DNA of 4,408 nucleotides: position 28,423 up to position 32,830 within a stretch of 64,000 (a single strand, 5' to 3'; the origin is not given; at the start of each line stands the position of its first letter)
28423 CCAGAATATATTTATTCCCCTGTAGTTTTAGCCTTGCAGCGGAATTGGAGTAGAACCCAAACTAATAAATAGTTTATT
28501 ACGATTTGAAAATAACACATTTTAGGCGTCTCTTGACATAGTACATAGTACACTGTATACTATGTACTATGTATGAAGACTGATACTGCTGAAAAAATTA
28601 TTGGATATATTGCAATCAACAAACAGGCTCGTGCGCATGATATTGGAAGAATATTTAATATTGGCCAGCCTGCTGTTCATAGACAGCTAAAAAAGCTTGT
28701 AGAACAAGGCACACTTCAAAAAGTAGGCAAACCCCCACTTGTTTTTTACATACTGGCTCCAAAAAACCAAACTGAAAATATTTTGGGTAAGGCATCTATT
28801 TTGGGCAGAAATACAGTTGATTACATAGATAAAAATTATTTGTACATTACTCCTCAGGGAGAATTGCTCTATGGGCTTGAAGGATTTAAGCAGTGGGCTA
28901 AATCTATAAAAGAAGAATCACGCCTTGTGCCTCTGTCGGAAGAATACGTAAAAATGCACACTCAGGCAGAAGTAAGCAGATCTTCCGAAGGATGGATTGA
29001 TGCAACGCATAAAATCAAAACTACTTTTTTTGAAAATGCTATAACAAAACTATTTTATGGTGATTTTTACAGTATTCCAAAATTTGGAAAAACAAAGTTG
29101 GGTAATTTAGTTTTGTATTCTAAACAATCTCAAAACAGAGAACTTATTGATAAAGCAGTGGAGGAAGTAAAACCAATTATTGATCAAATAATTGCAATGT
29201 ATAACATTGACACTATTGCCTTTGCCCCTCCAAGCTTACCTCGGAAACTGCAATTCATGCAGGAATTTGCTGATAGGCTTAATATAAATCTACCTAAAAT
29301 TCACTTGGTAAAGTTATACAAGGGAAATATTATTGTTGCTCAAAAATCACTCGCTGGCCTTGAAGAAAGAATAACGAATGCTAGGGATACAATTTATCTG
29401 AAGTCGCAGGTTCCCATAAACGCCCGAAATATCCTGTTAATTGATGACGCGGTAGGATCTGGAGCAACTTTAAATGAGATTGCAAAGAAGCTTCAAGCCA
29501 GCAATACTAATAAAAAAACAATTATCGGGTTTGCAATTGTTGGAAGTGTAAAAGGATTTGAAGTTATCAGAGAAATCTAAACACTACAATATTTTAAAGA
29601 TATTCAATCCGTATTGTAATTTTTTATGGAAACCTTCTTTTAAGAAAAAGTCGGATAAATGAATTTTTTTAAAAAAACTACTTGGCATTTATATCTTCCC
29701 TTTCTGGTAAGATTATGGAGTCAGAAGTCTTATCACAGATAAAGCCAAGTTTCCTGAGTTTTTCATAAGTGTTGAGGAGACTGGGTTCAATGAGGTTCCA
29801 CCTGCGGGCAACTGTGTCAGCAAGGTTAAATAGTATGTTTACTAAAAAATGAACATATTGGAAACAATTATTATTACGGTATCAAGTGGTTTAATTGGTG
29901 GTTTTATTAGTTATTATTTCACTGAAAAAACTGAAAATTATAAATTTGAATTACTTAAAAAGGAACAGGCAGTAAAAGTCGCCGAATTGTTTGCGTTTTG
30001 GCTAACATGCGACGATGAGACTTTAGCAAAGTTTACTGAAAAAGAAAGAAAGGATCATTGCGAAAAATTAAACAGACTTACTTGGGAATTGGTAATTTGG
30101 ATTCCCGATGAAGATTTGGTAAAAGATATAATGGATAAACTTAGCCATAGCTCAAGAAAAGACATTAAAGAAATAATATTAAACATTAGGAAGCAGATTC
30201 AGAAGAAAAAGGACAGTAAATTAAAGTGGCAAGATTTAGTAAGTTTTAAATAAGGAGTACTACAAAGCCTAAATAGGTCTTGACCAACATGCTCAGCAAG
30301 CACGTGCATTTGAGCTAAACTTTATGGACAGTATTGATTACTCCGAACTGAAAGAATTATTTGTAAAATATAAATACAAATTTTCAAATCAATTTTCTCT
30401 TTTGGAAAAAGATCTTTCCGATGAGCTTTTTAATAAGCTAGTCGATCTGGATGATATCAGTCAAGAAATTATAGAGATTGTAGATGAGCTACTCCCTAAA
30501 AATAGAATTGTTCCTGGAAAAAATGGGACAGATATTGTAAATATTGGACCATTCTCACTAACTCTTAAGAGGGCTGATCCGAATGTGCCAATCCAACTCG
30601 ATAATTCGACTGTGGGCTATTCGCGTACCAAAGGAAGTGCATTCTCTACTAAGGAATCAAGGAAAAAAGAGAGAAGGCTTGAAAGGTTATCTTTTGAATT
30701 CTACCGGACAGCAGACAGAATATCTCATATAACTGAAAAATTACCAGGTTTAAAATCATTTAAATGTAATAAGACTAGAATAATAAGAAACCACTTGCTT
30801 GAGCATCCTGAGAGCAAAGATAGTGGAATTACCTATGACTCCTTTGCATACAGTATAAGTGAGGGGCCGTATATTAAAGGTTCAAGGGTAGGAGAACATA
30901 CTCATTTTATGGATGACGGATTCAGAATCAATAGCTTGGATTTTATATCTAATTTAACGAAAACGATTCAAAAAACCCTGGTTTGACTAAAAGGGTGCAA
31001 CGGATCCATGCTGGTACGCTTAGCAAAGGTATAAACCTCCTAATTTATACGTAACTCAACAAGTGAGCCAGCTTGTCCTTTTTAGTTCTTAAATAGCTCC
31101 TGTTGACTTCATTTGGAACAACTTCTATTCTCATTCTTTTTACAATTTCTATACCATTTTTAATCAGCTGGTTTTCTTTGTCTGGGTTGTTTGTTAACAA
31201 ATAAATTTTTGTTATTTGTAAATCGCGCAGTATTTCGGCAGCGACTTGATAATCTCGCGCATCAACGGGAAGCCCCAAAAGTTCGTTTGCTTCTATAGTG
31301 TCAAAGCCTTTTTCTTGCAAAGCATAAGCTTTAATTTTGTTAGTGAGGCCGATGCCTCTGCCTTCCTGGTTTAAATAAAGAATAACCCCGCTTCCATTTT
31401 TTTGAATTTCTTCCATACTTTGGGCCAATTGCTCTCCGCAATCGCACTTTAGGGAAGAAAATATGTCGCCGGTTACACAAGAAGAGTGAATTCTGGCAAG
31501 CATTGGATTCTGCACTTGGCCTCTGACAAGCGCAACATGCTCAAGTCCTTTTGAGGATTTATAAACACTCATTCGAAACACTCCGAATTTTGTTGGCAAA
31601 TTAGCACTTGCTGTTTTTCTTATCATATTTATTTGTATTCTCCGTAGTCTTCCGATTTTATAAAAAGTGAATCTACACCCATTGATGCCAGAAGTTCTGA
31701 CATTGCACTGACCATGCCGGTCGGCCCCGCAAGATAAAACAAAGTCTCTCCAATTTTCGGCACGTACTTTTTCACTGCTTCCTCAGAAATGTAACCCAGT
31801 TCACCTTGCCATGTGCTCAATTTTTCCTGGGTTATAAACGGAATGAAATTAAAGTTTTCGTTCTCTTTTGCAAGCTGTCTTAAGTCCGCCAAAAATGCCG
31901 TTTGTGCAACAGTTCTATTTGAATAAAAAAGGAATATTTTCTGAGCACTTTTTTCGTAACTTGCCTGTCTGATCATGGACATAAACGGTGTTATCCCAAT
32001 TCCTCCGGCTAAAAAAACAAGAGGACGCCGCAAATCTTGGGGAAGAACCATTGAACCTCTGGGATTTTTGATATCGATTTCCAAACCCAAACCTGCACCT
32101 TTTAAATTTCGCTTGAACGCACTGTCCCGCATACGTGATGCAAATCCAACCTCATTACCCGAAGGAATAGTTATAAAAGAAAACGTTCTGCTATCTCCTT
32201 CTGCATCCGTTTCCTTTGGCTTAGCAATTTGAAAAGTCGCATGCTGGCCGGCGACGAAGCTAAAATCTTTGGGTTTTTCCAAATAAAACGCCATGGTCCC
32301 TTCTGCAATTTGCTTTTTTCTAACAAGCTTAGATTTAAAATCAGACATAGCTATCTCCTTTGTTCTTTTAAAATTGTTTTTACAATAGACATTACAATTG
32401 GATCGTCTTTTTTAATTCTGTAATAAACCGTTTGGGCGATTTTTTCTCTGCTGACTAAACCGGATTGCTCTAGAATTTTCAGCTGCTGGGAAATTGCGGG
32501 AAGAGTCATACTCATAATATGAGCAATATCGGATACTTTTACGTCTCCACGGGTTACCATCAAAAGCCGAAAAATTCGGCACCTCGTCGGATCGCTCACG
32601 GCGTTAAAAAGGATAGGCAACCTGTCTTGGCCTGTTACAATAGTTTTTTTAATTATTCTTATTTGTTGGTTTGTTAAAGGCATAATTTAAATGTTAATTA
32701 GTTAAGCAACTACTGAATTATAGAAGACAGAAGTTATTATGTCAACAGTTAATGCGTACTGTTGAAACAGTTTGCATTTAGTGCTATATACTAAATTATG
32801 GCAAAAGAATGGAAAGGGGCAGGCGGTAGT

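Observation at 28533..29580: wHTH-ComF/PRTase fusion gene under a consensus promoter overlapped by a perfect 14-bp palindrome; leaderless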

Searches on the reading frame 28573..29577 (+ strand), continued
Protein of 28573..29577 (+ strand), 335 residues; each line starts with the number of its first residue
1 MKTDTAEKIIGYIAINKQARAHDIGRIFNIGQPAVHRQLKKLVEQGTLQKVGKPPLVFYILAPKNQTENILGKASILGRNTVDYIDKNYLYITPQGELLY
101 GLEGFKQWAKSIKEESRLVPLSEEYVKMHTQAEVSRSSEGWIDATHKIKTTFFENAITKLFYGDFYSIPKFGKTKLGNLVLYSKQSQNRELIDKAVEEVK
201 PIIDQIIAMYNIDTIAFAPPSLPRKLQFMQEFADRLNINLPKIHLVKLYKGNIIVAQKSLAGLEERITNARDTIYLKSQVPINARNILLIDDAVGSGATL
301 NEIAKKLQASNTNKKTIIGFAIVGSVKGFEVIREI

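Call 87: search_protein_families(library=pfam, proteins=[L011:4249-4452:+, L011:4452-4874:+, L065:7123-7362:+, L065:7319-7639:+], max_evalue=0.001)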
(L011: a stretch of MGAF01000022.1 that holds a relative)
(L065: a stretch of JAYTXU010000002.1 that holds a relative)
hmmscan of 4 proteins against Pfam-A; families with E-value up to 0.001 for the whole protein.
L011:4249-4452:+ (68 aa): 1 family
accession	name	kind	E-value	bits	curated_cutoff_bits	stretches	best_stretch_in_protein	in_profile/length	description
PF03214.19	RGP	-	4.1e-07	30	23.8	1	2-67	2-68/342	Reversibly glycosylated polypeptide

L011:4452-4874:+ (141 aa): 1 family
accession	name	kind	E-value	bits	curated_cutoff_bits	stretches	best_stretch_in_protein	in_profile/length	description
PF03214.19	RGP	-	2.1e-24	86.8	23.8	1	3-138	196-335/342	Reversibly glycosylated polypeptide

L065:7123-7362:+ (80 aa): 1 family
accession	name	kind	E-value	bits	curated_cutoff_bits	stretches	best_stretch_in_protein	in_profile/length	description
PF07878.17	RHH_5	-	2.1e-07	31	26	1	5-41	4-40/43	CopG-like RHH_1 or ribbon-helix-helix domain, RHH_5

L065:7319-7639:+ (107 aa): 1 family
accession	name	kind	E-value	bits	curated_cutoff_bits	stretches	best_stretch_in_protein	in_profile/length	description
PF05016.21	ParE_toxin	-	2.4e-10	41.3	23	1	31-105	20-89/89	ParE toxin of type II toxin-antitoxin system, parDE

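Call 90: find_encoding_contigs(protein=P0001, flank=1500, max_places=3)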
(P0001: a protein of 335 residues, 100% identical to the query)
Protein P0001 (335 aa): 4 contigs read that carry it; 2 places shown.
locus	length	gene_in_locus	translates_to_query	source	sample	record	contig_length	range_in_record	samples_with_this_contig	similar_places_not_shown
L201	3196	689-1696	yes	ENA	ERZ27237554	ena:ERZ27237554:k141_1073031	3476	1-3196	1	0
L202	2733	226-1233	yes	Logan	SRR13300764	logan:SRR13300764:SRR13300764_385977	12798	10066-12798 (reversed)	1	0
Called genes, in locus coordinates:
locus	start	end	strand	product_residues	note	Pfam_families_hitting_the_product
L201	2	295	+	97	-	?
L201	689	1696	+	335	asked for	-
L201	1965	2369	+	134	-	-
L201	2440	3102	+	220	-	-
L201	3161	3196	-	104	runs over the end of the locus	?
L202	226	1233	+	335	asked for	-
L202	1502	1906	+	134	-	-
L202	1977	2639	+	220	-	-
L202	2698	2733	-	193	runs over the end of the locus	PF00925:GTP_cyclohydro2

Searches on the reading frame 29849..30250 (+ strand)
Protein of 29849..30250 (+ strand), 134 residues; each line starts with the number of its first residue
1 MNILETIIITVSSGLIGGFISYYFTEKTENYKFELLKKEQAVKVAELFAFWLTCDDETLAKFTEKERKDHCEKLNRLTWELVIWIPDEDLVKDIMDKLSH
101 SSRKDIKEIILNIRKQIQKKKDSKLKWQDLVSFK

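Call 42: search_protein_families(library=pfam, proteins=[window:29849-30250:+], max_evalue=0.01)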
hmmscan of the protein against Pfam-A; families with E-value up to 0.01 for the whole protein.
window:29849-30250:+ (134 aa): 2 families
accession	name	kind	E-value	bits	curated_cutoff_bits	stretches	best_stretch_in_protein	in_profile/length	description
PF20303.3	YLATT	-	0.0036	17.6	26.7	1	3-37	2-36/107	YEATS-Like-Associating Three TM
PF24408.1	wHTH-Calcineurin_assc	-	0.0096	16.2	27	0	102-132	5-34/56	wHTH-Calcineurin_assc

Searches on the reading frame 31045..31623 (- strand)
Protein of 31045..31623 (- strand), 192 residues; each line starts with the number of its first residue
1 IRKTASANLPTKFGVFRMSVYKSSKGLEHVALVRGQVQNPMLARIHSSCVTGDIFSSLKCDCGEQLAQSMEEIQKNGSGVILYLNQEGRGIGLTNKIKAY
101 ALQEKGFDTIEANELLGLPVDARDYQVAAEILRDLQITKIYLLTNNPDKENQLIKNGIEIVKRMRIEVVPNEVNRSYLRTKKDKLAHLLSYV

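Call 42: search_protein_families(library=pfam, proteins=[window:31045-31623:-], max_evalue=0.01)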
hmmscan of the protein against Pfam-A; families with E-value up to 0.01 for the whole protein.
window:31045-31623:- (192 aa): 1 family
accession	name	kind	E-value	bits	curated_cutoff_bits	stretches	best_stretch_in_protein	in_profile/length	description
PF00925.25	GTP_cyclohydro2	-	1.8e-65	219.9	23.3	1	4-164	3-164/165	GTP cyclohydrolase II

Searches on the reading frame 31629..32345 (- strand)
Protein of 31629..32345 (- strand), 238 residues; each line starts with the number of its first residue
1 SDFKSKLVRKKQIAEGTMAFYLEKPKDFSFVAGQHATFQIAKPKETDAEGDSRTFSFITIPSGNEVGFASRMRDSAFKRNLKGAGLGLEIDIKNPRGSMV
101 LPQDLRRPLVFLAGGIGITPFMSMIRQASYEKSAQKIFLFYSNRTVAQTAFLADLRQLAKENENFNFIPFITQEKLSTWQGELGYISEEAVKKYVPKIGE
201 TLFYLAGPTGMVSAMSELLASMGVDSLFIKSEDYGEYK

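Call 42: search_protein_families(library=pfam, proteins=[window:31629-32345:-], max_evalue=0.01)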
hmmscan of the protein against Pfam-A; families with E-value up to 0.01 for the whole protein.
window:31629-32345:- (238 aa): 3 families
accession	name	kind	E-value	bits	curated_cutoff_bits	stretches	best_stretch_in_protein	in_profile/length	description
PF00175.26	NAD_binding_1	-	3e-18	66.9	22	1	111-216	1-108/109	Oxidoreductase NAD-binding domain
PF08030.17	NAD_binding_6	-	3.6e-06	27.6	22.2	1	109-177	4-80/156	Ferric reductase NAD binding domain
PF22290.1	DmmA-like_N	-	0.0088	16.9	33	0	109-162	21-71/124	Dimethylamine monooxygenase subunit DmmA-like, N-terminal domain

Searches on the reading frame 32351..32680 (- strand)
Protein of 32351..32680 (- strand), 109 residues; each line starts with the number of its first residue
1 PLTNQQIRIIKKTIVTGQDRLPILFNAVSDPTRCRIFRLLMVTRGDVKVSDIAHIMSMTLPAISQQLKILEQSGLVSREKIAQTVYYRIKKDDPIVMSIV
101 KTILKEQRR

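Call 42: search_protein_families(library=pfam, proteins=[window:32351-32680:-], max_evalue=0.01)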
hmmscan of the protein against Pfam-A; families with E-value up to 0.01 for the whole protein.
window:32351-32680:- (109 aa): 10 families
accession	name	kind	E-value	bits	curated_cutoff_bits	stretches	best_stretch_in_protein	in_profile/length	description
PF01022.26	HTH_5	-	7.6e-11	42.2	22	1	30-77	1-46/47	Bacterial regulatory protein, arsR family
PF12840.13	HTH_20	-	3.9e-09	36.8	27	1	29-77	2-49/51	Helix-turn-helix domain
PF01047.28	MarR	-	5.2e-07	29.9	24.6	1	43-80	14-51/59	MarR family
PF12802.13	MarR_2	-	5e-05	23.8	27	1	32-80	6-54/61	MarR family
PF01978.25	TrmB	-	0.00048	20.4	25.6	1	41-89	17-65/68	Sugar-specific transcriptional regulator TrmB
PF01638.23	HxlR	-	0.0007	19.8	20.8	1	39-84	11-57/91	HxlR-like helix-turn-helix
PF13412.12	HTH_24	-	0.00088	19.2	21.9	1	30-76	2-47/48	Winged helix-turn-helix DNA-binding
PF13545.12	HTH_Crp_2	-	0.0044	17.4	27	1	48-81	24-59/70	Crp-like helix-turn-helix domain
PF01325.25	Fe_dep_repress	-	0.0046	17.6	26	1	36-80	13-56/60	Iron dependent repressor, N-terminal DNA binding domain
PF13601.12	HTH_34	-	0.0059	17.2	27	1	33-81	2-49/80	Winged helix DNA-binding domain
